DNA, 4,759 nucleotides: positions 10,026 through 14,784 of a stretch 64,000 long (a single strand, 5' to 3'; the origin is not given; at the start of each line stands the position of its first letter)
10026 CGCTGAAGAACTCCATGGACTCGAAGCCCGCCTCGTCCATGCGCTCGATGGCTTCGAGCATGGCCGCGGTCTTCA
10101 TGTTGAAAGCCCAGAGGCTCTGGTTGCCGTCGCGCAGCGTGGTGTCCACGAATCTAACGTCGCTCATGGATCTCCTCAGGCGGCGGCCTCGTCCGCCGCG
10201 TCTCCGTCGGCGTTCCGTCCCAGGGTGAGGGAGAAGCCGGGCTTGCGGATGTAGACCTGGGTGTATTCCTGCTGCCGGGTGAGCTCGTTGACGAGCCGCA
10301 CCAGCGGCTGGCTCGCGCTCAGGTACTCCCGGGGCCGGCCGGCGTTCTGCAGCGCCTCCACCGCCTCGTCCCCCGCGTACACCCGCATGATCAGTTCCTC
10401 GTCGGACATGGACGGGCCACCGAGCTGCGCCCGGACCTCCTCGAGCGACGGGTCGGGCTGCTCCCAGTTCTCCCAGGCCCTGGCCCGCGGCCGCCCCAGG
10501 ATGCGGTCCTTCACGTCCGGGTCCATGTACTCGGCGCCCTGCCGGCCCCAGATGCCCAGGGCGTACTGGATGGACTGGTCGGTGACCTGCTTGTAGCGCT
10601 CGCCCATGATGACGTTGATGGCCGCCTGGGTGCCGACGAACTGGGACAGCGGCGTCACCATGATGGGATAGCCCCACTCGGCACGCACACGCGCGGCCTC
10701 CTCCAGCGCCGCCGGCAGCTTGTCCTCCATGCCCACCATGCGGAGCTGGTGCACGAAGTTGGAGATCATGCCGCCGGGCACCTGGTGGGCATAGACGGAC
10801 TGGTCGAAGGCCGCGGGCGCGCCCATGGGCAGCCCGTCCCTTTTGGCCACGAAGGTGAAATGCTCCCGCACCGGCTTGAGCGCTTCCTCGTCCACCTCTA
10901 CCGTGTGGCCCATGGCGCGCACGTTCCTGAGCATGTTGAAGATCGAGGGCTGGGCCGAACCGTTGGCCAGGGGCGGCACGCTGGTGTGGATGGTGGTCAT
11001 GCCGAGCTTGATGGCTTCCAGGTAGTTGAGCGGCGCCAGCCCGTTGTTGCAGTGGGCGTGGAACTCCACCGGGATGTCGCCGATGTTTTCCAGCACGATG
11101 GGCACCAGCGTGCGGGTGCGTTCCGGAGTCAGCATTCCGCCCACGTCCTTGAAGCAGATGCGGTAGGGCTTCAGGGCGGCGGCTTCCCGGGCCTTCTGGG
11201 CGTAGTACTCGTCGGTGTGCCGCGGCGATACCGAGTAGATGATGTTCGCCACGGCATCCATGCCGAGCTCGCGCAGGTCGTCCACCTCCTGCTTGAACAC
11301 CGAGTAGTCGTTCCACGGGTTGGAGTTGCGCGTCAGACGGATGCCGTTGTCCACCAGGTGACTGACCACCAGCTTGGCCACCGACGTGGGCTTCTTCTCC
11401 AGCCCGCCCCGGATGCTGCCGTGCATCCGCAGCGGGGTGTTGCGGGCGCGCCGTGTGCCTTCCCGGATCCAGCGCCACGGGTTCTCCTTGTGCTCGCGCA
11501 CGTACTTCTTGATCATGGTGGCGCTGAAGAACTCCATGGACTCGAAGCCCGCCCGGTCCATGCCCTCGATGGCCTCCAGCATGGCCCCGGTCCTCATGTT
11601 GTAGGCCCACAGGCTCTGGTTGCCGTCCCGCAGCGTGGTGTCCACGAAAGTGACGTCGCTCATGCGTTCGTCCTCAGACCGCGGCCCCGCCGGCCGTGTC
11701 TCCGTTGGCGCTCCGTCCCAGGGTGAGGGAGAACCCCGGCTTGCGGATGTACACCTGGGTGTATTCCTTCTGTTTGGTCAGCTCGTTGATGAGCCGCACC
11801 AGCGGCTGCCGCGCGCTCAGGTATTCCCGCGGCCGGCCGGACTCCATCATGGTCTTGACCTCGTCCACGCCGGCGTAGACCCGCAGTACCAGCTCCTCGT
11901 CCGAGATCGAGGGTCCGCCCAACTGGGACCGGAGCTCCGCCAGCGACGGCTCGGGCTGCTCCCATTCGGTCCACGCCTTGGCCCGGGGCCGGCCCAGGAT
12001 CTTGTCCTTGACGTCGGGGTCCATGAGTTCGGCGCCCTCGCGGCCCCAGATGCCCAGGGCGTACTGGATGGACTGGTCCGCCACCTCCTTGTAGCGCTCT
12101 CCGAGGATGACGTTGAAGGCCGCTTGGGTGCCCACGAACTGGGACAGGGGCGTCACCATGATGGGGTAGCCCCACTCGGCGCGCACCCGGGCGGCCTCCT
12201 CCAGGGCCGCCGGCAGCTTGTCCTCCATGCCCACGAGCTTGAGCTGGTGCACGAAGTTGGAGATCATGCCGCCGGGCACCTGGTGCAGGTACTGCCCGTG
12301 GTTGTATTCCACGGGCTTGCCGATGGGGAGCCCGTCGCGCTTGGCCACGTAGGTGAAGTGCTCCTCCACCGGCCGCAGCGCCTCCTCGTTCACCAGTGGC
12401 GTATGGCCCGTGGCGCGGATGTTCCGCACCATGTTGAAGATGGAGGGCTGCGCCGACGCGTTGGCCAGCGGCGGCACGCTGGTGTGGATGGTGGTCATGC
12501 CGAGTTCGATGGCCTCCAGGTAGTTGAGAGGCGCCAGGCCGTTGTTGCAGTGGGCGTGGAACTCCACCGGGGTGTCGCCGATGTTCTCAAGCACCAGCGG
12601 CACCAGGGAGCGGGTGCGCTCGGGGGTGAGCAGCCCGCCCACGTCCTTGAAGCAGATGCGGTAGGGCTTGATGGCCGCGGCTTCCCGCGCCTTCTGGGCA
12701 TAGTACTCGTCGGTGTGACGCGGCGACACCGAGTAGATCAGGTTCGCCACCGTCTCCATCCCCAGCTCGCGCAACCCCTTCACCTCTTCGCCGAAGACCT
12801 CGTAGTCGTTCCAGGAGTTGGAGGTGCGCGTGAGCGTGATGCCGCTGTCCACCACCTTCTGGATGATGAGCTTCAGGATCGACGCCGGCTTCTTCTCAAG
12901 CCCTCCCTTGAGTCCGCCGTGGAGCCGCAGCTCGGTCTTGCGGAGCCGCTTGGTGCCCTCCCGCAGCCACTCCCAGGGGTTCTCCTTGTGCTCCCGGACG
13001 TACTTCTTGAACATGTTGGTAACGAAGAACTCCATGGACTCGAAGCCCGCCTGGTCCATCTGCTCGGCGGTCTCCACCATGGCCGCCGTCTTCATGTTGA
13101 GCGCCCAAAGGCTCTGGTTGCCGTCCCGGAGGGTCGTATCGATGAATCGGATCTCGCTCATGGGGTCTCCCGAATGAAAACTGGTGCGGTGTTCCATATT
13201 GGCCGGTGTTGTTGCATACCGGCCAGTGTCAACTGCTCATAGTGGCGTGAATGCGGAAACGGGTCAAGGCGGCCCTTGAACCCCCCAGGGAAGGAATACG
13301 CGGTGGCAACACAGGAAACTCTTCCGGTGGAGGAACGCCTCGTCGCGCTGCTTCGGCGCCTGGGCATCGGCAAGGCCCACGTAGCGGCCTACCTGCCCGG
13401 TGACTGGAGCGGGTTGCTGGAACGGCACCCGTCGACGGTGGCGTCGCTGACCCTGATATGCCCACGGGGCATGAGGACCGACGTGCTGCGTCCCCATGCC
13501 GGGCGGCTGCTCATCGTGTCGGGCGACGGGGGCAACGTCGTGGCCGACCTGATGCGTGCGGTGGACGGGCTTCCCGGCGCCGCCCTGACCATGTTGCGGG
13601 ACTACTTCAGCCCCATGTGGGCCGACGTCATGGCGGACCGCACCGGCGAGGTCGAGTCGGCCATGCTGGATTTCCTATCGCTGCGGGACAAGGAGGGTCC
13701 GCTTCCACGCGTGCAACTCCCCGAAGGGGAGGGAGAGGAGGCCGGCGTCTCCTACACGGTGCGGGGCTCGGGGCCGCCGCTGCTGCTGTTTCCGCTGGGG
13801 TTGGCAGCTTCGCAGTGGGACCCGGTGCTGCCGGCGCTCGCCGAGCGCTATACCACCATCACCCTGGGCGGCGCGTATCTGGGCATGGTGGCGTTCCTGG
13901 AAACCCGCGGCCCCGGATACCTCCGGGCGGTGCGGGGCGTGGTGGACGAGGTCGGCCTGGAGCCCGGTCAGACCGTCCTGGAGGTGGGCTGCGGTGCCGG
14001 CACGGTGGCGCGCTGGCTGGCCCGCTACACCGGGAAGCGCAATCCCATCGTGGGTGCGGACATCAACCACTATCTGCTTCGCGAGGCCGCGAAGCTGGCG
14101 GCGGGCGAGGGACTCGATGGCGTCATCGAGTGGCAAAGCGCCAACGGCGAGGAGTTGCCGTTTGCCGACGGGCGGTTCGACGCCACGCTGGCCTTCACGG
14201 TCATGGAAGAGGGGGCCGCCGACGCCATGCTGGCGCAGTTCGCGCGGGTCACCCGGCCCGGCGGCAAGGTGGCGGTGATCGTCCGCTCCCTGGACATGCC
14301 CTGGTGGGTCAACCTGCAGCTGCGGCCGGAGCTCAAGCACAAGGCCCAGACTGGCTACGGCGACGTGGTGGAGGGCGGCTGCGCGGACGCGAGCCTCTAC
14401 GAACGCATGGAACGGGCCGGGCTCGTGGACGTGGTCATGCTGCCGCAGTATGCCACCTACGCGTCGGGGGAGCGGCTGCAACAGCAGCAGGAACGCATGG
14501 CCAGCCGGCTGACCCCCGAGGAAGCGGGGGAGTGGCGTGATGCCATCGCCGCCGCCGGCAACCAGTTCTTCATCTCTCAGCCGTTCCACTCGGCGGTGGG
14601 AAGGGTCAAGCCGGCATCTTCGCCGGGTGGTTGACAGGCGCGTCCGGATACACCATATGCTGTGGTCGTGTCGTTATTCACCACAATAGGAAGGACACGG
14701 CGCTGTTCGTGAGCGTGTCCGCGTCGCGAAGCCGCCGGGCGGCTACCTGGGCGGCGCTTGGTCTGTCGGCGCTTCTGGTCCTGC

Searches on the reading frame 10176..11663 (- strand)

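Call 78: search_protein_families(library=pfam, proteins=[window:10176-11663:-], max_evalue=0.001)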
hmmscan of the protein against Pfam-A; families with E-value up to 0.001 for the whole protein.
window:10176-11663:- (495 aa): 2 families
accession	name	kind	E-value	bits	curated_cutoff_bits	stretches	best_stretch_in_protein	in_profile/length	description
PF02436.23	PYC_OADA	-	4e-26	92.4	27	1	290-440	1-163/201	Conserved carboxylase domain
PF00682.25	HMGL-like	-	1.6e-14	54.4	29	1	4-261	2-252/260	HMGL-like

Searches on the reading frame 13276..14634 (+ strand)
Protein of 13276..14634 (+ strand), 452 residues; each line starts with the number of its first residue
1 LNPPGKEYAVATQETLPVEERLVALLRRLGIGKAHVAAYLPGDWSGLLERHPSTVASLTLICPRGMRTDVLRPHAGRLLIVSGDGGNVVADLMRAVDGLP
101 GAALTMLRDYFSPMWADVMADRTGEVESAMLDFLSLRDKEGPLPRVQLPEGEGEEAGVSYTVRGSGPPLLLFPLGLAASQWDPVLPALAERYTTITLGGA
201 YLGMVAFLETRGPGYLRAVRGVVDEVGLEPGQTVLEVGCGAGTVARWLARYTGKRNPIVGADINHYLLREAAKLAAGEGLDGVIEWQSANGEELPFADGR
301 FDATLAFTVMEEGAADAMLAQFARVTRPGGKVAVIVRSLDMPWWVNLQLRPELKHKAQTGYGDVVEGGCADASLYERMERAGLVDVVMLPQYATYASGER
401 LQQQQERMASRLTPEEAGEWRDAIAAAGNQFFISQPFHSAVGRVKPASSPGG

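Call 78: search_protein_families(library=pfam, proteins=[window:13276-14634:+], max_evalue=0.001)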
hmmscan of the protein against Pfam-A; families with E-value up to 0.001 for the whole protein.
window:13276-14634:+ (452 aa): 9 families
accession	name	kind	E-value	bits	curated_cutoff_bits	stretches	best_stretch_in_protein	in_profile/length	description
PF13649.12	Methyltransf_25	-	3.1e-18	66.7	27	1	234-330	1-97/97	Methyltransferase domain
PF08241.18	Methyltransf_11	-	7.9e-17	62.1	21.2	1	235-333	1-94/95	Methyltransferase domain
PF01209.24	Ubie_methyltran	-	5.1e-16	59.2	20.1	1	223-336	40-153/233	ubiE/COQ5 methyltransferase family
PF13847.12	Methyltransf_31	-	1.3e-12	48.1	27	1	229-334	2-109/145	Methyltransferase domain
PF08242.18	Methyltransf_12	-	2.2e-09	38.3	30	1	235-331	1-97/98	Methyltransferase domain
PF13489.12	Methyltransf_23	-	3.1e-07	30.7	27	1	224-383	14-159/164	Methyltransferase domain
PF01135.25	PCMT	-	0.00025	21.3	20.3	1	223-282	66-125/210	Protein-L-isoaspartate(D-aspartate) O-methyltransferase (PCMT)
PF05175.20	MTS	-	0.00063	19.9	23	0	231-336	32-140/170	Methyltransferase small domain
PF02353.26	CMAS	-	0.00083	19.2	27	0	220-294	52-124/273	Mycolic acid cyclopropane synthetase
